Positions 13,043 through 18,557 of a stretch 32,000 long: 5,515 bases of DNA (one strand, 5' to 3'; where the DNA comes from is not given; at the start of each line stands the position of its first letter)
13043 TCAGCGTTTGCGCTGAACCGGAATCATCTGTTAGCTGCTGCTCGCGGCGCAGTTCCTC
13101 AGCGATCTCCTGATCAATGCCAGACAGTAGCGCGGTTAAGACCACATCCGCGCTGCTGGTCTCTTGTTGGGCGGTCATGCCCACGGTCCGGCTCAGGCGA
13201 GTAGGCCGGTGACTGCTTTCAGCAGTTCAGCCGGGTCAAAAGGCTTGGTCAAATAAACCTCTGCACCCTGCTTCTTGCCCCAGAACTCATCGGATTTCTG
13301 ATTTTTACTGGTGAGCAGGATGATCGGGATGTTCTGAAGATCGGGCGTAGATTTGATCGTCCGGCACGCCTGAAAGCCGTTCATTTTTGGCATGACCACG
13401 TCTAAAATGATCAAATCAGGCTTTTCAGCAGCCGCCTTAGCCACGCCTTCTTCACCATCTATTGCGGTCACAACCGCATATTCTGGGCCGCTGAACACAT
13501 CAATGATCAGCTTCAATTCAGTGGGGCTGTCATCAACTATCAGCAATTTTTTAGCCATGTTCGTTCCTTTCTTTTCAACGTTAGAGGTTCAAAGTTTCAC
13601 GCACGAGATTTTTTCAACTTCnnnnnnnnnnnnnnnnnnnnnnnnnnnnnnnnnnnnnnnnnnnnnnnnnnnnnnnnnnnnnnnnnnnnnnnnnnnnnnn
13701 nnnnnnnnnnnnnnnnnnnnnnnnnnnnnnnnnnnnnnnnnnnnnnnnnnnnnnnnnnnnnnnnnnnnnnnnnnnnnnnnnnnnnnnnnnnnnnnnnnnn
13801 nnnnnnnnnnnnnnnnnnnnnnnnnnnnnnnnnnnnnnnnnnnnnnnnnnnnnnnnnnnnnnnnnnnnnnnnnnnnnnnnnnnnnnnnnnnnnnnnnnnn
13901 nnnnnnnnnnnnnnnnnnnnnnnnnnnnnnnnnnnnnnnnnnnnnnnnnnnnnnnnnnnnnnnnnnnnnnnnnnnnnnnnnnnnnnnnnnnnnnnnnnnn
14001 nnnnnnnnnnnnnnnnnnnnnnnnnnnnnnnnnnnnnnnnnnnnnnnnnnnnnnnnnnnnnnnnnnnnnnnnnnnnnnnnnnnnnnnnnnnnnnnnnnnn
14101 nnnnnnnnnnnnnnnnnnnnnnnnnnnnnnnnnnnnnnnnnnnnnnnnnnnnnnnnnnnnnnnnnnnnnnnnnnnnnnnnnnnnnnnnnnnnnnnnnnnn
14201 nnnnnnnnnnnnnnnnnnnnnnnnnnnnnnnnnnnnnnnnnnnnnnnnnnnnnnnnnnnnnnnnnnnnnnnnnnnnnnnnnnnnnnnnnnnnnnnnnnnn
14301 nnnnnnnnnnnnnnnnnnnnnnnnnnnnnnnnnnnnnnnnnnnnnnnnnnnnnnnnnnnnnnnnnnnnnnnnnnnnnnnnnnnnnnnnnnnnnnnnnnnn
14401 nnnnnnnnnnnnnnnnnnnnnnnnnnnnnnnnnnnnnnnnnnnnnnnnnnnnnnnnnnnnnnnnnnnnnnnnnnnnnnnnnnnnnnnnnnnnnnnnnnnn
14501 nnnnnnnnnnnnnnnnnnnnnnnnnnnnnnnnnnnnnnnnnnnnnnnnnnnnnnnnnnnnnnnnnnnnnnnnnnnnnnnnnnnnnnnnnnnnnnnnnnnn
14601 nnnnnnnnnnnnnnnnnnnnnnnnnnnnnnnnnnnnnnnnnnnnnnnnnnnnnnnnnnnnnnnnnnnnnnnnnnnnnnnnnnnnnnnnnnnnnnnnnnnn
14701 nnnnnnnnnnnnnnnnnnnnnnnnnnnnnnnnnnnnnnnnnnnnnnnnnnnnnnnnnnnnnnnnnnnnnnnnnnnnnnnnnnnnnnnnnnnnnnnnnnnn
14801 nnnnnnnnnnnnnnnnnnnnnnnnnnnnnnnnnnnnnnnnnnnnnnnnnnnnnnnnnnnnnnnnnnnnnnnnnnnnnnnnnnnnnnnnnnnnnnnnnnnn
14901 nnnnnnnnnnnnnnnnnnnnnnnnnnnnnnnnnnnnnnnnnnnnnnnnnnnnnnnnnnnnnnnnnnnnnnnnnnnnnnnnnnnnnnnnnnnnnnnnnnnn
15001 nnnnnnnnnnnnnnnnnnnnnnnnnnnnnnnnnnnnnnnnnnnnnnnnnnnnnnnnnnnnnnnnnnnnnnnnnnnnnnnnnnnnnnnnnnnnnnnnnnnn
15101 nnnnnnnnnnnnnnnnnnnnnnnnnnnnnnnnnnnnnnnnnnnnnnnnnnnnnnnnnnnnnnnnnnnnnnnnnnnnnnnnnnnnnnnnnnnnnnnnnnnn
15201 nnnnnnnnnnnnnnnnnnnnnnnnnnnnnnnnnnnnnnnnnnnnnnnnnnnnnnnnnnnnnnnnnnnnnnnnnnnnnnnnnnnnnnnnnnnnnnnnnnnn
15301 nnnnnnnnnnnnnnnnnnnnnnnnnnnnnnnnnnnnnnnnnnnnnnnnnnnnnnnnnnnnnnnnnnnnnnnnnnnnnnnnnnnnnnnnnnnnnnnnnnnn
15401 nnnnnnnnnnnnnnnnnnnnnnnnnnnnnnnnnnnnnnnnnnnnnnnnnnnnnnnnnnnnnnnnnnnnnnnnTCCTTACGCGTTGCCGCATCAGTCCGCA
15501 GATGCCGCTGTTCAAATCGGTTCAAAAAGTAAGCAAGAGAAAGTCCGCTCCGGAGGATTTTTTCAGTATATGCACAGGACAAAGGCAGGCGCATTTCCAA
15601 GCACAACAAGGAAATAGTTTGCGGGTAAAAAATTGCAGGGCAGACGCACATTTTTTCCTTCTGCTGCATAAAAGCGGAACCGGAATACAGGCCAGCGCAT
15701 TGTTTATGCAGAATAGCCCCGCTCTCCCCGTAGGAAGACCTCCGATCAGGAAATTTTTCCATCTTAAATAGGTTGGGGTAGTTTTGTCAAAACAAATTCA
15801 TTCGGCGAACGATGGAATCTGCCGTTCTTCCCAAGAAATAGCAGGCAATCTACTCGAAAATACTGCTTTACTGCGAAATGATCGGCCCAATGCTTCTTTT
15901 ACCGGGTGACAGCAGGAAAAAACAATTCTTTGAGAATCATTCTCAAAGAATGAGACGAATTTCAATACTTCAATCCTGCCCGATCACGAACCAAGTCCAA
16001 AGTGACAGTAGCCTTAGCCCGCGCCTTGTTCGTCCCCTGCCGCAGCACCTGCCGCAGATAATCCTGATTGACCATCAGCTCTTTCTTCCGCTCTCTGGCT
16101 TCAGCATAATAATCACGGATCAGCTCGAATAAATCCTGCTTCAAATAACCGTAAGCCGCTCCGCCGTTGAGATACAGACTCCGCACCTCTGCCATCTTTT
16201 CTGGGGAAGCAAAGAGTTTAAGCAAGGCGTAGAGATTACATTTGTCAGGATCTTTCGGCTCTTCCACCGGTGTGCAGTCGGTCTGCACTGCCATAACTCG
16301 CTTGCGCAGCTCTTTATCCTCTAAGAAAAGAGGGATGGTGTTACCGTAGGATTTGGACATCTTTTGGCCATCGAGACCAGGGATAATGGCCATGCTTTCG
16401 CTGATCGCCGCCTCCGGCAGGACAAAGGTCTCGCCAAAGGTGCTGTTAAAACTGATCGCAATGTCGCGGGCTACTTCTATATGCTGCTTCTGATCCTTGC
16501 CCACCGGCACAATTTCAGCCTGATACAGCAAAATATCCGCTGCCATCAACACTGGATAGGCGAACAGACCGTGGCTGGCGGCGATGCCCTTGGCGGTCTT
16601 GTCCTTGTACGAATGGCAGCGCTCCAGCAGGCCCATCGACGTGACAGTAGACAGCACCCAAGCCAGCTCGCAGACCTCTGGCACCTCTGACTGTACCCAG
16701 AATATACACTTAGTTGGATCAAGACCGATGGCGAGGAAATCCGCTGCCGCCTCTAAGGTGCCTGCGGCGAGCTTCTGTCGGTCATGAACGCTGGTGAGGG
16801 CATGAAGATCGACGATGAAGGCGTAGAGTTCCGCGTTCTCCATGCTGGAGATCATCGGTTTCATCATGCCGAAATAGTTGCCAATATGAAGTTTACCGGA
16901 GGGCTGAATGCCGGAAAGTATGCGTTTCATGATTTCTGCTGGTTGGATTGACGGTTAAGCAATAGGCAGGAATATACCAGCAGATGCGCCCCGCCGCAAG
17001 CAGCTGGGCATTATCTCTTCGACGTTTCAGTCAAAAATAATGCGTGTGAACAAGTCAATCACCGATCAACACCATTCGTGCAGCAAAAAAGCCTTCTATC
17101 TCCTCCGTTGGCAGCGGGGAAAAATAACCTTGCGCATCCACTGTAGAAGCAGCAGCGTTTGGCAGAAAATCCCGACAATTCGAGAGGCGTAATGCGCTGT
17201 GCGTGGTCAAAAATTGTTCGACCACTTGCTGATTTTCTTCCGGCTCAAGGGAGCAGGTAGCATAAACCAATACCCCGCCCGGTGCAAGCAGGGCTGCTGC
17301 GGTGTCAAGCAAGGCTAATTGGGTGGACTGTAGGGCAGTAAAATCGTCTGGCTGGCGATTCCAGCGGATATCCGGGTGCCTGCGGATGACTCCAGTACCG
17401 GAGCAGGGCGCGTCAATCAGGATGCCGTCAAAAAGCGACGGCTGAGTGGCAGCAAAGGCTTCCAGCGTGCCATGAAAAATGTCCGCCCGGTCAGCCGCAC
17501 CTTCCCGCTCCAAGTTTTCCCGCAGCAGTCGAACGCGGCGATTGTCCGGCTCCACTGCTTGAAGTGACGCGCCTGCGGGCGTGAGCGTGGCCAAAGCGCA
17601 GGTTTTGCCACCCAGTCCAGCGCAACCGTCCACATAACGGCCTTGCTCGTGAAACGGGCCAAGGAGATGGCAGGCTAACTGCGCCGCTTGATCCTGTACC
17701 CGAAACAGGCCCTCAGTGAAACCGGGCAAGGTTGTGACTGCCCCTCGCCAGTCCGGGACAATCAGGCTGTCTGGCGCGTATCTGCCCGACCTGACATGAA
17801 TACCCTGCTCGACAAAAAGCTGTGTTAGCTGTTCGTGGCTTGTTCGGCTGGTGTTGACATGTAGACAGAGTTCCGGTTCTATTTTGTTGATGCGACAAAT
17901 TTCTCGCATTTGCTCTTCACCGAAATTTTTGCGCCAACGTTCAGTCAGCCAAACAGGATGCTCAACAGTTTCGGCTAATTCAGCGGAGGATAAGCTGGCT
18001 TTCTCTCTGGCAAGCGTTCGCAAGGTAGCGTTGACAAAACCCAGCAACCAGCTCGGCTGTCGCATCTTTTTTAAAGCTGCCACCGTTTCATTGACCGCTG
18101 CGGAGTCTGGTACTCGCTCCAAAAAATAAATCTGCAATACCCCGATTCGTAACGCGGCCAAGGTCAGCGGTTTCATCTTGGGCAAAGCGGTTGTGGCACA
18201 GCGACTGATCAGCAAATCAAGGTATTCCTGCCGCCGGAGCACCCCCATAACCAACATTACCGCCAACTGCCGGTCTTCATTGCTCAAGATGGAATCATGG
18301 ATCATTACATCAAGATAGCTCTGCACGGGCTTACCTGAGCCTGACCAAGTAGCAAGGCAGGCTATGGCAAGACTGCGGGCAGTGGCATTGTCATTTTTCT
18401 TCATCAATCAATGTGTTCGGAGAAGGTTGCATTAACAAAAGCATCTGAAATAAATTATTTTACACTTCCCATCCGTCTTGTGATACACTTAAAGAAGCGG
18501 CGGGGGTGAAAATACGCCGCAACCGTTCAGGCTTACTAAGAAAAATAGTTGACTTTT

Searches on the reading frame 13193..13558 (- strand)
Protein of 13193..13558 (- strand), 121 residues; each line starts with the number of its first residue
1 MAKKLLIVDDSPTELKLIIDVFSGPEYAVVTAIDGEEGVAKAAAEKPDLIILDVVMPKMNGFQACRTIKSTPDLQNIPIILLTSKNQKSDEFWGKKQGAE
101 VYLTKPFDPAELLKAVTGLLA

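Call 5: search_protein_families(library=pfam, proteins=[window:13193-13558:-], max_evalue=0.01)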
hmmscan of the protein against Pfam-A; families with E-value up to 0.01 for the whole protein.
window:13193-13558:- (121 aa): 1 family
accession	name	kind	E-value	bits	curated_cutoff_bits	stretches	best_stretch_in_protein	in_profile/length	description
PF00072.30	Response_reg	-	4e-27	95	30.2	1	6-116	2-110/111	Response regulator receiver domain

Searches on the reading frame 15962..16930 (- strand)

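Call 5: search_protein_families(library=pfam, proteins=[window:15962-16930:-], max_evalue=0.01)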
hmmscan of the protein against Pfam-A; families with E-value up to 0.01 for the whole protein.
window:15962-16930:- (322 aa): 1 family
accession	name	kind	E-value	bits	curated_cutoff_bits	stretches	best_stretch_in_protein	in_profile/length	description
PF00579.31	tRNA-synt_1b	-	1.3e-54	186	21.1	1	3-218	7-227/292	tRNA synthetases class I (W and Y)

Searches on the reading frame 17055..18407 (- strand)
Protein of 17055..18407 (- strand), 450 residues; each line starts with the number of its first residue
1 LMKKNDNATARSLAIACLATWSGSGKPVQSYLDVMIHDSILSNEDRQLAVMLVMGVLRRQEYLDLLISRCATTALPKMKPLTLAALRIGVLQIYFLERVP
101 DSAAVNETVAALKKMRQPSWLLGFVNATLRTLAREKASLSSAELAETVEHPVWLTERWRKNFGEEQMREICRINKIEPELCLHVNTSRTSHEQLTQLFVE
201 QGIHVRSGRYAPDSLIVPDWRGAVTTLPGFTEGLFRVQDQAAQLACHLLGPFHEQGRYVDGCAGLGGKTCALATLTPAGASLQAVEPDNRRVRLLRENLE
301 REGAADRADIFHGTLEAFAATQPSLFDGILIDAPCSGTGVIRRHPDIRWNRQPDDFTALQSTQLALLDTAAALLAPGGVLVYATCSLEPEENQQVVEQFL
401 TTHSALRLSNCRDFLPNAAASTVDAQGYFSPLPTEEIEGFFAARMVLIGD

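Call 58: search_protein_families(library=pfam, proteins=[window:17055-18407:-], max_evalue=0.00001)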
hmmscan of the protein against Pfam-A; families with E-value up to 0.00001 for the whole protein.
window:17055-18407:- (450 aa): 3 families
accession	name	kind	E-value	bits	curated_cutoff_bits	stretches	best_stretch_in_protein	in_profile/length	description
PF01189.24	Methyltr_RsmB-F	-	8.9e-47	159.8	27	1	253-445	7-198/199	16S rRNA methyltransferase RsmB/F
PF01029.23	NusB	-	9.3e-24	84.7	23.1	1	9-134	2-133/133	NusB family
PF22458.1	RsmF-B_ferredox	-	6.2e-16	58.7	27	1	150-217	1-67/74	Methyltr_RsmF/B-like, ferredoxin-like domain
